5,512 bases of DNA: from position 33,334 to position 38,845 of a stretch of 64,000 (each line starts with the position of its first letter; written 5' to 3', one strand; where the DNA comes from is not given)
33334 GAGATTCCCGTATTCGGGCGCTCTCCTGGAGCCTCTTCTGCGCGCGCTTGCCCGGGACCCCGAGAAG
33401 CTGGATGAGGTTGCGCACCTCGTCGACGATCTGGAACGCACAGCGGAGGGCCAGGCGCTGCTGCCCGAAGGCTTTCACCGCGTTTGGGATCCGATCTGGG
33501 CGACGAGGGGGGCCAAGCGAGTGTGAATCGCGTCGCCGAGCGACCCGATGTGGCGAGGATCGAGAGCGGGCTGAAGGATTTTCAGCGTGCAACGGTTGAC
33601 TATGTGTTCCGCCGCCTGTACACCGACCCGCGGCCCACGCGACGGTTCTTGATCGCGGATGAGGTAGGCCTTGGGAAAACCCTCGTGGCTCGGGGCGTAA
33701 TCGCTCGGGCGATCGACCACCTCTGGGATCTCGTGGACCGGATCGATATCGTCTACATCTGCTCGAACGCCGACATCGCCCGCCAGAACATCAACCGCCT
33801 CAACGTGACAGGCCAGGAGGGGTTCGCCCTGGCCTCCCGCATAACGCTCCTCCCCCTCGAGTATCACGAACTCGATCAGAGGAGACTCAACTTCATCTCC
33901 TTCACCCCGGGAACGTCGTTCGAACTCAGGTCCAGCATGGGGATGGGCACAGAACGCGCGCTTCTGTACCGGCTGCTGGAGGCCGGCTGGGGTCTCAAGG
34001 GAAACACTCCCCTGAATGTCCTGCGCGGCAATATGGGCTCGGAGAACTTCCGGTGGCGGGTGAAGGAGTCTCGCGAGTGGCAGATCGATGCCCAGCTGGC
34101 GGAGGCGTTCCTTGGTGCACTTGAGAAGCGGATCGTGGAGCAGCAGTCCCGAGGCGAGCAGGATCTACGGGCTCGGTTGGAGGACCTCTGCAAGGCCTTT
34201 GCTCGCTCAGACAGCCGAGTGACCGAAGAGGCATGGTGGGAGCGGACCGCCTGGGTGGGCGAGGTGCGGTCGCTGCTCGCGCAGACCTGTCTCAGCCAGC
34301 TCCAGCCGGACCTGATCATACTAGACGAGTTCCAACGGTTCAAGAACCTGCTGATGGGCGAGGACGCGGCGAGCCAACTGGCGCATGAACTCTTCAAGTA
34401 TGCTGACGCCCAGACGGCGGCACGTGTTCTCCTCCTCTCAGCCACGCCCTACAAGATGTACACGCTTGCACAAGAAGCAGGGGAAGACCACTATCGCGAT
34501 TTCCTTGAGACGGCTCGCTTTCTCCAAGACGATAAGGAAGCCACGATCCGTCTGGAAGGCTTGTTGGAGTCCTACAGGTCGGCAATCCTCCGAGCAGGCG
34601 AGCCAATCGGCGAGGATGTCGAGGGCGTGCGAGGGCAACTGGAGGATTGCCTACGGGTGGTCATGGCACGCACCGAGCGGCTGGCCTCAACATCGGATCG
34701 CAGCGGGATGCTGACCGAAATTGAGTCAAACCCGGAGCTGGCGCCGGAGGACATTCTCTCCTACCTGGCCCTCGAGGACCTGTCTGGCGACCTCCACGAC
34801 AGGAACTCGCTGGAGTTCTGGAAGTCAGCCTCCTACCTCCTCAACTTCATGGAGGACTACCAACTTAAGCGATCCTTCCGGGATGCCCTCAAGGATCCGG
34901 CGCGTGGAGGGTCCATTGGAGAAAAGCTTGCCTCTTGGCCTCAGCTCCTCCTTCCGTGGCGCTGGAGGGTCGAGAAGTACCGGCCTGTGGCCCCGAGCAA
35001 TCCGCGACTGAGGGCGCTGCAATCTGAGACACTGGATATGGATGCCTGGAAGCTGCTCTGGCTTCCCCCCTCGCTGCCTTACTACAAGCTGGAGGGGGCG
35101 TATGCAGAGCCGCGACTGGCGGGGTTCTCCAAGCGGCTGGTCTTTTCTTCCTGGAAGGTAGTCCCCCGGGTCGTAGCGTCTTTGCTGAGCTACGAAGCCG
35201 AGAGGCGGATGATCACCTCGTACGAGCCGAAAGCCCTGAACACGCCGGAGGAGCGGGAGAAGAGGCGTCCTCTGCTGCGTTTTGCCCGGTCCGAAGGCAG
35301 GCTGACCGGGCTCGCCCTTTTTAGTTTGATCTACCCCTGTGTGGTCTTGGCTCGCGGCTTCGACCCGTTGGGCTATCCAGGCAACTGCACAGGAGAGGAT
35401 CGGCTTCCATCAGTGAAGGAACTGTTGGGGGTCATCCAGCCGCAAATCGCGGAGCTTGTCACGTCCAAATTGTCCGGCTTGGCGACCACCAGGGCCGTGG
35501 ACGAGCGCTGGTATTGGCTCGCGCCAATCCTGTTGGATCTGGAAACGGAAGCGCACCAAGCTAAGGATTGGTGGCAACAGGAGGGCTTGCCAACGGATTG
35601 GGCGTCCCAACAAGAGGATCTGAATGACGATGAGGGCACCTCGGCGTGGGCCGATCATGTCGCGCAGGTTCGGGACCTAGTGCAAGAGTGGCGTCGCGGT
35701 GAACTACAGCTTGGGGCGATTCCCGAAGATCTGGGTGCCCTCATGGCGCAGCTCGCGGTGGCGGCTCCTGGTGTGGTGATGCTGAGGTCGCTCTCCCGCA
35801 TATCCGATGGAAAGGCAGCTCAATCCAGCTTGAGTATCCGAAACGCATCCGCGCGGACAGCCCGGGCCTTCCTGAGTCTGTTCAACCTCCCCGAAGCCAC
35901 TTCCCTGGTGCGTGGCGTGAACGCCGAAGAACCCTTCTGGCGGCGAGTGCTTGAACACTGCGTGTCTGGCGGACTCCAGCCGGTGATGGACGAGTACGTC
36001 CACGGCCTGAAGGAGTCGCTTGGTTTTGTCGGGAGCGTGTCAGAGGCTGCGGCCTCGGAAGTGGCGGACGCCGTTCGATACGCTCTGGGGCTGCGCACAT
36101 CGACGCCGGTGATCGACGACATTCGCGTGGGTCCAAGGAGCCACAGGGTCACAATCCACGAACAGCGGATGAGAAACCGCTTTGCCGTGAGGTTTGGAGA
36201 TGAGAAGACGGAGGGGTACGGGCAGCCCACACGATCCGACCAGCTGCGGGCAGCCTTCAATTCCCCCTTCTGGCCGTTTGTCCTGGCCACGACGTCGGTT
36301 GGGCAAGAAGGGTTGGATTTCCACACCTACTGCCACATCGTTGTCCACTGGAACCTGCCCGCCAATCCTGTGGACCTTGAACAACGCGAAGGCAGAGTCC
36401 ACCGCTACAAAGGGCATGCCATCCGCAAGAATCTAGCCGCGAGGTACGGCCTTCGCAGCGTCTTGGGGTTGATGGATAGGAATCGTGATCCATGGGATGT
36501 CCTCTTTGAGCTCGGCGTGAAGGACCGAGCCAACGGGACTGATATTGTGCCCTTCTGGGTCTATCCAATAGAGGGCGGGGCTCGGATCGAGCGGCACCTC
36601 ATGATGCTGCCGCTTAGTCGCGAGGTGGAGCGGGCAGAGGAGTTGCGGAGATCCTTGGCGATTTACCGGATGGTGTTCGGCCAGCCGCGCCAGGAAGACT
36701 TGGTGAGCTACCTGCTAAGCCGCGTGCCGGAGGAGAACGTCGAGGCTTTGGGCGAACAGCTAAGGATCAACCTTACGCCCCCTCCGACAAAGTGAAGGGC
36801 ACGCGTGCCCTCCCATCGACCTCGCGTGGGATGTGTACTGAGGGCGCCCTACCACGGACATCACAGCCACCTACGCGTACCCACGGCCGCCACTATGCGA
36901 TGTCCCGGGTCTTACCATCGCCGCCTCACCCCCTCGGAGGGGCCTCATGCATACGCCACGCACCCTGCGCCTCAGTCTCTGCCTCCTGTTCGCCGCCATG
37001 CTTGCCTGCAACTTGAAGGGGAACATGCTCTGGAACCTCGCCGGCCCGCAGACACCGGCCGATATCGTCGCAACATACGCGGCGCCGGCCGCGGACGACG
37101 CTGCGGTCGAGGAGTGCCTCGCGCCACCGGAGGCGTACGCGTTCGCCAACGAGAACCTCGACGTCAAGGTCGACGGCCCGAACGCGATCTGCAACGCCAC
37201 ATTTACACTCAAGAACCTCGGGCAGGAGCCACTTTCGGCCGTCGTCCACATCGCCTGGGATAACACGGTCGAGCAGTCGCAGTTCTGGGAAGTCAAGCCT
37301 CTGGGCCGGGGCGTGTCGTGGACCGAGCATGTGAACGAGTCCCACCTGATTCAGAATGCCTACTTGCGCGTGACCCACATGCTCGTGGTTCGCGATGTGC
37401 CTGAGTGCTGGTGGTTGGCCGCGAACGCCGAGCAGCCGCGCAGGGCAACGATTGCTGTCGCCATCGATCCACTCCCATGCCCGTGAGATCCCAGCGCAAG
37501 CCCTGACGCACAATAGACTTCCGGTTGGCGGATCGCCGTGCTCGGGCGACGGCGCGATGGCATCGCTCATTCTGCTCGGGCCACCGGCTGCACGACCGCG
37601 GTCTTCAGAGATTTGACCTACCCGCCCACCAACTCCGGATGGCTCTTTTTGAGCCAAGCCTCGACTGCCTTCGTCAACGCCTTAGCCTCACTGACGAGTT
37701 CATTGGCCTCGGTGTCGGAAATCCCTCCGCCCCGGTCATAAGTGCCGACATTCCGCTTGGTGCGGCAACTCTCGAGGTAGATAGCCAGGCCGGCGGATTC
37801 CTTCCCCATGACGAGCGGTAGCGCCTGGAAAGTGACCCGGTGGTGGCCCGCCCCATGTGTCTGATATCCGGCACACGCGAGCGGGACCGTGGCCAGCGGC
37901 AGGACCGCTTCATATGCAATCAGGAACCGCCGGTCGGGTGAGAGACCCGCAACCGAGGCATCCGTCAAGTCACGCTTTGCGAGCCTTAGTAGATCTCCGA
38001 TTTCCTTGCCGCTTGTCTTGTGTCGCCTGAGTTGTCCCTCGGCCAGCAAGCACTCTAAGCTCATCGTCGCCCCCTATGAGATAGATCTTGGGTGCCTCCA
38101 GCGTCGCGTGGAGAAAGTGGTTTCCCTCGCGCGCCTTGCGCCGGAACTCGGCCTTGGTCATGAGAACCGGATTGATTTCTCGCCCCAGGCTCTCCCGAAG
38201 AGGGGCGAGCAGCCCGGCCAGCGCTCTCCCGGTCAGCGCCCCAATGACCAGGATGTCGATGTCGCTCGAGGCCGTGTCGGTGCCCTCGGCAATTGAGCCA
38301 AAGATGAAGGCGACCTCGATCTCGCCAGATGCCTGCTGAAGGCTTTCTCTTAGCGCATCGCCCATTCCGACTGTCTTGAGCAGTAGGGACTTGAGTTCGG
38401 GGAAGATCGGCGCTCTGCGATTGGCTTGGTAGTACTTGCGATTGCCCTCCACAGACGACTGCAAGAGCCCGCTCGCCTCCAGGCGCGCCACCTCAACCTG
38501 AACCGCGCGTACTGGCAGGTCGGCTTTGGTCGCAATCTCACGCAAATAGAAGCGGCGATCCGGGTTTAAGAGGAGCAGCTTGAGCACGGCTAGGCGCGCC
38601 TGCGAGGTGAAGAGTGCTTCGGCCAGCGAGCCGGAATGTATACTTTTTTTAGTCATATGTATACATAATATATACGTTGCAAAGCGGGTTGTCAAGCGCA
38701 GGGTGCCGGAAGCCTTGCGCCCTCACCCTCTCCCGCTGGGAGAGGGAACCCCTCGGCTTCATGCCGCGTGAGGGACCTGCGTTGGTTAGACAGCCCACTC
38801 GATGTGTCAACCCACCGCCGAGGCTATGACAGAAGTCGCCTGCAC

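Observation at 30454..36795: Translationally coupled DUF6361-like / two-HKD PLD nuclease / SNF2 helicase triad: candidate compact nucleic-acid defence system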

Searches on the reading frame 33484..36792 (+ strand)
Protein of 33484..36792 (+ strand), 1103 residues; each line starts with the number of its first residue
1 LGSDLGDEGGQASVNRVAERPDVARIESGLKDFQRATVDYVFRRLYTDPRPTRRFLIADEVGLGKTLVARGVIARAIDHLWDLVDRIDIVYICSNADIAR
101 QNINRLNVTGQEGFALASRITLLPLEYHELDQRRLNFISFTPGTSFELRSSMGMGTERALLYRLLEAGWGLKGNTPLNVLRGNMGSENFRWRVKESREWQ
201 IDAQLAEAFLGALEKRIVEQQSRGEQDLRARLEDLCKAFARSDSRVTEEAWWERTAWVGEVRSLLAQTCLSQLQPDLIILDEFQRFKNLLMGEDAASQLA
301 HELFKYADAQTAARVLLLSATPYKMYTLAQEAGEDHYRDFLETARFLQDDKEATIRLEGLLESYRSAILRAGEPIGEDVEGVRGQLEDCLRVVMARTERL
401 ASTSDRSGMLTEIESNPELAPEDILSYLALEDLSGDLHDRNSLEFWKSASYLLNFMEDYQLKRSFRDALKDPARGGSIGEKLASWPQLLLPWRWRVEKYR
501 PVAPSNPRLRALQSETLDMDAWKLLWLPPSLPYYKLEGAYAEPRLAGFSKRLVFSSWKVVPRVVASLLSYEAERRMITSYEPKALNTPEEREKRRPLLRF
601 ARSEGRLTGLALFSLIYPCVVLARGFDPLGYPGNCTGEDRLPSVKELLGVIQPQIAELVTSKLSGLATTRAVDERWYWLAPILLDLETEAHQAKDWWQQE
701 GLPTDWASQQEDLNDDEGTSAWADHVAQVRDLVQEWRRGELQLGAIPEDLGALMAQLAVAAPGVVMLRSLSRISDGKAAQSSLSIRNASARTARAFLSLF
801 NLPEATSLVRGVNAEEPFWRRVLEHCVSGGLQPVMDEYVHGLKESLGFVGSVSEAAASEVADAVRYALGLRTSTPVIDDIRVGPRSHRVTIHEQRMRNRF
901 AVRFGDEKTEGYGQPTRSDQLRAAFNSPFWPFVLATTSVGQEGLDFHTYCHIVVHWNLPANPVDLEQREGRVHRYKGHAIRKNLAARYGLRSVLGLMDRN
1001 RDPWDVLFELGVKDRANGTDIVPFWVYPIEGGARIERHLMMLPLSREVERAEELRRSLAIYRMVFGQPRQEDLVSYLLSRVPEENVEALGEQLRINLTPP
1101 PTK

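Call 7: search_protein_families(library=pfam, proteins=[window:33484-36792:+], max_evalue=0.01)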
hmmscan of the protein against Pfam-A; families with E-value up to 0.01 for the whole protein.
window:33484-36792:+ (1103 aa): 4 families
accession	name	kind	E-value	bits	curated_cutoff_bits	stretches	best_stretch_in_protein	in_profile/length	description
PF00271.37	Helicase_C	-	5.5e-07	30.3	23.5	1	925-975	61-109/110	Helicase conserved C-terminal domain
PF00270.35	DEAD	-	1.7e-05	25.1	26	0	53-143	15-103/167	DEAD/DEAH box helicase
PF04851.21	ResIII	-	0.0054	17.1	22.5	0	46-110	20-77/164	Type III restriction enzyme, res subunit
PF13401.12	AAA_22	-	0.0087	16.8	27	0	223-317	42-120/130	AAA domain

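Call 8: search_protein_families(library=padloc, proteins=[window:33484-36792:+], max_evalue=0.01)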
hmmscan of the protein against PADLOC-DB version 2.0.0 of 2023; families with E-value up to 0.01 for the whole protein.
window:33484-36792:+ (1103 aa): 25 families
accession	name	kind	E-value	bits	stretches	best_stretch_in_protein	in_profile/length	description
PDLC03830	ZacC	-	0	1137.9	1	22-1099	5-1016/1019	-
PDLC04556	PDC-M27C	-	1.4e-24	84.5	2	914-978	739-803/892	-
PDLC04554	PDC-M27C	-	4.5e-22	76.1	2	919-979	757-817/1217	-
PDLC02843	DpdE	-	5.9e-14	48.9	2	933-980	622-668/1091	DpdE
PDLC02840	DpdE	-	1.2e-13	48.3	2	933-978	612-656/1091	DpdE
PDLC02621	DrmD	-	2e-13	47.5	1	919-976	564-624/1040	DrmD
PDLC02500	BrxHI|BrxHII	-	1.3e-12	45.1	2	933-975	532-573/933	BrxHI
PDLC04555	PDC-M27C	-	6.5e-12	42.9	1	919-978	494-553/656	-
PDLC02504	BrxHI|BrxHII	-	5.7e-11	39.1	1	933-976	539-582/971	BrxHII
PDLC02572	DrmA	-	2e-10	37.3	1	919-976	562-622/1043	DrmA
PDLC02623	DrmD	-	3.8e-10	36.2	1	933-978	582-626/1040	DrmD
PDLC02846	DpdE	-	4e-10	36.2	1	933-978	618-663/1034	DpdE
PDLC02619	DrmD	-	1.8e-09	34.3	1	933-976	492-534/872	DrmD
PDLC02633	DrmD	-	2.6e-09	33.6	1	933-977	586-630/839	DrmD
PDLC02634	DrmD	-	3.1e-08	29.9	1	934-977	542-585/900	DrmD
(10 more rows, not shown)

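Call 9: search_protein_families(library=ncbifam, proteins=[window:33484-36792:+], max_evalue=0.01)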
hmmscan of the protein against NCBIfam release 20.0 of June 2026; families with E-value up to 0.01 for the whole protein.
window:33484-36792:+ (1103 aa): 5 families
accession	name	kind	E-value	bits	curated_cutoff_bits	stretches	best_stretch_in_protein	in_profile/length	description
NF041062.1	DpdE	equivalog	6.1e-19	67.5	500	3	917-979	582-642/1048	protein DpdE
NF038317.1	DISARM_DrmD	equivalog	1.5e-16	59.9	610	1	917-975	547-608/1021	DISARM system SNF2-like helicase DrmD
NF042964.1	phospholipD_antiphage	equivalog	1e-10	40.6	1100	1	17-67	217-264/895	phospholipase D-like domain-containing anti-phage protein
NF038318.1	DISARM_DrmD_b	equivalog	1.1e-08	33.7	950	1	933-976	489-531/868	DISARM system SNF2-like helicase DrmD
NF003426.0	PRK04914.1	equivalog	3.8e-08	32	576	1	933-974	550-590/959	RNA polymerase-associated protein RapA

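Call 34: search_solved_structures(query=window:33523-36792:+, max_evalue=0.01)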
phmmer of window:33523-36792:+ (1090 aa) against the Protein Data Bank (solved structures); distinct sequences matched with E-value up to 0.01: 4.
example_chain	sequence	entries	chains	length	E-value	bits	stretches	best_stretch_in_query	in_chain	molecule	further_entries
8so8_A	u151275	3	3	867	0.0023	19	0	918-965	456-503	RNA polymerase-associated protein RapA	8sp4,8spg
6bog_A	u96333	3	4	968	0.0034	18.4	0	918-965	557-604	RNA polymerase-associated protein RapA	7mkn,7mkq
7m8e_F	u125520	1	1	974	0.0035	18.4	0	918-965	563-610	RNA polymerase-associated protein RapA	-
4s20_K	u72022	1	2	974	0.0038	18.3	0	918-965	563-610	RNA polymerase-associated protein RapA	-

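Call 78: search_protein_families(library=phrogs, proteins=[window:33523-36792:+], max_evalue=0.001)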
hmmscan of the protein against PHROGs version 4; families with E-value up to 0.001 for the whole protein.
window:33523-36792:+ (1090 aa): 3 families
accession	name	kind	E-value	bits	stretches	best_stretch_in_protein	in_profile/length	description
phrog_62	-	DNA, RNA and nucleotide metabolism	4.7e-17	61.8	1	899-962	1035-1097/1881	DNA helicase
phrog_23807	-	unknown function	1.9e-11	43.5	1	920-962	590-632/1053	-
phrog_16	-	DNA, RNA and nucleotide metabolism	1.8e-06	27.4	1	17-333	273-440/986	DNA helicase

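Call 86: search_solved_structures(query=A4, max_evalue=0.001)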
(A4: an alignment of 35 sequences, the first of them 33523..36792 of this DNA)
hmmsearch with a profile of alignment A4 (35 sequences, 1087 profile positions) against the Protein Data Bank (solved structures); distinct sequences matched with E-value up to 0.001: 5.
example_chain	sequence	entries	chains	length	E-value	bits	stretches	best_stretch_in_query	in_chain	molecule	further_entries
8so8_A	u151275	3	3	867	0.00011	23.6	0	918-960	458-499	RNA polymerase-associated protein RapA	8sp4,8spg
6bog_A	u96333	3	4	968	0.00019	22.8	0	918-960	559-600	RNA polymerase-associated protein RapA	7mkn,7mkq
7m8e_F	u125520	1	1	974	0.00019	22.8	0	918-960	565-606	RNA polymerase-associated protein RapA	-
4s20_K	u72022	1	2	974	0.0002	22.8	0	918-960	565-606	RNA polymerase-associated protein RapA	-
8t0l_F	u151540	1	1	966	0.00051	21.4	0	918-960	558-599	RNA polymerase-associated protein RapA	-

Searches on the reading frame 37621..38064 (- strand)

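Call 29: search_protein_families(library=padloc, proteins=[window:37621-38064:-], max_evalue=0.01)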
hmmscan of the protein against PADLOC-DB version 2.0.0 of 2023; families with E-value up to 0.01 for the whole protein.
window:37621-38064:- (148 aa): 8 families
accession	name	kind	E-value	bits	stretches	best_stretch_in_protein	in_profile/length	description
PDLC04374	PDC-M05B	-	1.9e-49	165.6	1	1-145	1-145/146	-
PDLC04377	PDC-M05B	-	2.2e-41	139.3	1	1-146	1-146/149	-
PDLC04379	PDC-M05B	-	3.1e-30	103.1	1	1-145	1-144/147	-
PDLC04373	PDC-M05B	-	7.2e-19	66.2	1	2-138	5-137/141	-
PDLC04376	PDC-M05B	-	3.9e-18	63.9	1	24-140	4-120/121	-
PDLC04378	PDC-M05B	-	9.4e-17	59.6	1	9-146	13-151/153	-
PDLC04375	PDC-M05B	-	4.7e-07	28.2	1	3-136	14-147/151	-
PDLC04381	PDC-M05B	-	0.00038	18.9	1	29-134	2-103/113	-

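Call 30: search_protein_families(library=pfam, proteins=[window:37621-38064:-], max_evalue=0.01)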
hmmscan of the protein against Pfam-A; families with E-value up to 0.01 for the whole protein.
window:37621-38064:- (148 aa): 0 families

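Call 78: search_protein_families(library=phrogs, proteins=[window:37621-38064:-], max_evalue=0.001)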
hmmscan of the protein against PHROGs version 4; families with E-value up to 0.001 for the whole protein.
window:37621-38064:- (148 aa): 0 families

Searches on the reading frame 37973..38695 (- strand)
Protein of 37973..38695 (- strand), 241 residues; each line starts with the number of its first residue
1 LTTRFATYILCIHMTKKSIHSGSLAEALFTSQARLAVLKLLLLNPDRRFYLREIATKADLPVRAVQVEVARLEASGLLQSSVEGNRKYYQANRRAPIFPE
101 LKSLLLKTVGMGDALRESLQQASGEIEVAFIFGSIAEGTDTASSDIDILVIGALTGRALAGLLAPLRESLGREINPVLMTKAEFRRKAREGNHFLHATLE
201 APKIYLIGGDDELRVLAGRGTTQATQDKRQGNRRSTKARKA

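Call 17: search_protein_families(library=pfam, proteins=[window:37973-38695:-], max_evalue=0.001)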
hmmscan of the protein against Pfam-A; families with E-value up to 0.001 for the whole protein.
window:37973-38695:- (241 aa): 2 families
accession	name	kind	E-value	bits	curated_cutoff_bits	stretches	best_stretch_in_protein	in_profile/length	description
PF18765.7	Polbeta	-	9.6e-08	32.5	26.9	1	120-153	8-40/93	Polymerase beta, Nucleotidyltransferase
PF01909.29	NTP_transf_2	-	1.3e-06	29.1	21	1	115-155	4-43/93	Nucleotidyltransferase domain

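Call 29: search_protein_families(library=padloc, proteins=[window:37973-38695:-], max_evalue=0.01)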
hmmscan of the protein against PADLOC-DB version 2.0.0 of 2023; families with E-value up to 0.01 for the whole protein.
window:37973-38695:- (241 aa): 13 families
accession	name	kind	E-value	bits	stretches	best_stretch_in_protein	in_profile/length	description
PDLC04368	PDC-M05A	-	5.8e-65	216.9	1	22-214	4-196/201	-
PDLC04372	PDC-M05A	-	4.5e-47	158.4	1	53-213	3-164/167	-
PDLC04369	PDC-M05A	-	1.2e-29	101.4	1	25-211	6-189/201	-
PDLC04370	PDC-M05A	-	6.5e-25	86.1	1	26-209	9-190/194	-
PDLC04371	PDC-M05A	-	4.8e-18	63.6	1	21-193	21-194/211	-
PDLC04902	PDC-S09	-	7.3e-07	27.4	1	126-175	21-73/97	-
PDLC04904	PDC-S09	-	1.3e-06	26.6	1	128-177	27-78/104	-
PDLC01438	Csa3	-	3.6e-06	25.2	1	11-95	127-205/305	"CAS-I,CAS-II,CAS-III,CAS-IV,CAS-V,CAS-VI; associated_signaling"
PDLC04906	PDC-S09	-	4.7e-06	24.9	1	125-178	23-79/98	-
PDLC04903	PDC-S09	-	0.00012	20.4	1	118-151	17-51/108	-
PDLC04907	PDC-S09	-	0.00079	17.5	1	123-151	24-52/114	-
PDLC04905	PDC-S09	-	0.0031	15.8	1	130-152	25-48/101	-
PDLC01866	CARF3--CARF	-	0.0084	14.1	0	34-87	141-192/207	-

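Call 78: search_protein_families(library=phrogs, proteins=[window:37973-38695:-], max_evalue=0.001)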
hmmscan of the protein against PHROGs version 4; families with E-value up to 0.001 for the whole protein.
window:37973-38695:- (241 aa): 0 families
